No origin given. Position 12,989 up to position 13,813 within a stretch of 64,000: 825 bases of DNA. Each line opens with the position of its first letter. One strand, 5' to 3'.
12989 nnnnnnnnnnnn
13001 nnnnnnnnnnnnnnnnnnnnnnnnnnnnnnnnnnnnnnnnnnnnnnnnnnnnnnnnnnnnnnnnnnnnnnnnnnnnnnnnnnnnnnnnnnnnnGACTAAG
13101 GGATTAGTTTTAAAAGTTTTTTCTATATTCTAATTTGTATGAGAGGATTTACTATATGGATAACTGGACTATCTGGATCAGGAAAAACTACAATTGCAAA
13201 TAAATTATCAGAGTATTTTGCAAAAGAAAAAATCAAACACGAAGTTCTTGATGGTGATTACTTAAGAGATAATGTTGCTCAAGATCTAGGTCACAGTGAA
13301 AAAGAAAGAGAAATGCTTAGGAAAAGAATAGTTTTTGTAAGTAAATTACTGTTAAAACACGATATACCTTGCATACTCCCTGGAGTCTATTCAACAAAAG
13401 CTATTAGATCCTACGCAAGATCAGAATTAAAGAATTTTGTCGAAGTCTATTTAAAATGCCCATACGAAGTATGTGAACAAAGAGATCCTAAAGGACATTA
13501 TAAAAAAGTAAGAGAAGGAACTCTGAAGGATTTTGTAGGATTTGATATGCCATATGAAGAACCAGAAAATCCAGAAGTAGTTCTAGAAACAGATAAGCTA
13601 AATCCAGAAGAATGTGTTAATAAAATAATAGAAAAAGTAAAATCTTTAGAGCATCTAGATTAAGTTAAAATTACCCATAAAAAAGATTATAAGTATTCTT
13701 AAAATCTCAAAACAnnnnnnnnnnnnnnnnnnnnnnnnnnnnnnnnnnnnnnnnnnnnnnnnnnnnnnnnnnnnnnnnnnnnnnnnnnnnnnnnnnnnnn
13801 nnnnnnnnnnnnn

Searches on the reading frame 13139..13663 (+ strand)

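Call 5: search_protein_families(library=pfam, proteins=[window:13139-13663:+], max_evalue=0.01)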
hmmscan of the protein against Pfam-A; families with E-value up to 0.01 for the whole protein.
window:13139-13663:+ (174 aa): 17 families
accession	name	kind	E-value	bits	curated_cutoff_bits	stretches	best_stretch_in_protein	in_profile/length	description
PF01583.26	APS_kinase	-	6.1e-47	159.9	21.1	1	2-149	1-151/152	Adenylylsulphate kinase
PF08433.16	KTI12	-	3e-10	40.5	22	1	6-144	4-142/271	Chromatin associated protein KTI12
PF13238.12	AAA_18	-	4.8e-07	30.7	29.4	1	6-115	1-107/128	AAA domain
PF13671.12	AAA_33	-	8.5e-07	29.8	27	1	6-116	2-115/143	AAA domain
PF13207.12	AAA_17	-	7.7e-06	26.7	27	1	9-62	1-48/136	AAA domain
PF00448.28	SRP54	-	4.1e-05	23.8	22.7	1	6-50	4-48/196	SRP54-type protein, GTPase domain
PF00485.24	PRK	-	0.00011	22.5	22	1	6-57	2-55/196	Phosphoribulokinase / Uridine kinase family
PF13521.12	AAA_28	-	0.00093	19.9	27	1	6-60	2-54/164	AAA domain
PF20720.3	nSTAND3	-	0.001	19.2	27.2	1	6-32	20-46/155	Novel STAND NTPase 3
PF02223.23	Thymidylate_kin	-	0.0019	18.4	27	1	9-37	2-29/185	Thymidylate kinase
PF05729.18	NACHT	-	0.0022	18.3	26.7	1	5-35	2-32/167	NACHT domain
PF00005.33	ABC_tran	-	0.0024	18.9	25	1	3-69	11-66/137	ABC transporter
PF01656.29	CbiA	-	0.0044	17.4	25.4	1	10-57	6-52/125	CobQ/CobB/MinD/ParA nucleotide binding domain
PF03266.21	NTPase_1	-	0.0047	17.2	23.9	1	6-33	2-29/168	NTPase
PF00910.28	RNA_helicase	-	0.0066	17.4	21.5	0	6-31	1-26/105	RNA helicase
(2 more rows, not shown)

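Call 6: search_protein_families(library=ncbifam, proteins=[window:13139-13663:+], max_evalue=0.01)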
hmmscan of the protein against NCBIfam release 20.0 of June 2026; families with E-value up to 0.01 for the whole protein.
window:13139-13663:+ (174 aa): 36 families (the best 25 are shown)
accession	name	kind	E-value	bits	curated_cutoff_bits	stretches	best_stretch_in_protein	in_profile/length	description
TIGR00455.1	apsK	equivalog_domain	1e-54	185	138.7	1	2-167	17-184/184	adenylyl-sulfate kinase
NF002059.0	PRK00889.1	subfamily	4.4e-51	173.1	244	1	2-171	4-173/177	adenylyl-sulfate kinase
NF004040.0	PRK05537.1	equivalog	1e-46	159.6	669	1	2-169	395-566/572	bifunctional sulfate adenylyltransferase/adenylylsulfate kinase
NF003013.0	PRK03846.1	subfamily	6.9e-42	143.4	163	1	2-170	27-197/202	adenylyl-sulfate kinase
NF004035.0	PRK05506.1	subfamily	7.5e-41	140.1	715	1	2-169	459-628/632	bifunctional sulfate adenylyltransferase subunit 1/adenylylsulfate kinase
NF004041.0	PRK05541.1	subfamily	5.1e-34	117.8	127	1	3-169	7-172/176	adenylyl-sulfate kinase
TIGR03574.1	selen_PSTK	equivalog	3.3e-12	46.4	290.5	1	6-169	2-169/249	L-seryl-tRNA(Sec) kinase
NF008583.0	PRK11545.1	equivalog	5.6e-06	25.9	265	1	8-170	13-174/177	gluconokinase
NF005807.0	PRK07667.1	equivalog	3.5e-05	23.4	221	1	4-40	18-54/193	kinase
NF040667.1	hom_kin_desulfo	exception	7.3e-05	22.7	197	1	6-167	3-162/163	homoserine kinase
NF011997.0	PRK15453.1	equivalog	0.0001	21.8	362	1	6-62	8-64/290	phosphoribulokinase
NF004018.0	PRK05480.1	equivalog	0.00014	21.4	180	1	4-46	7-48/210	uridine kinase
TIGR00959.1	ffh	equivalog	0.00016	20.7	473.2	1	5-37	101-133/428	signal recognition particle protein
NF005576.0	PRK07261.1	equivalog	0.0002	21.1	224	1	6-86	3-69/171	DNA topology modulation protein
NF005250.0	PRK06761.1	equivalog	0.0002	20.5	270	1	6-37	6-38/282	hypothetical protein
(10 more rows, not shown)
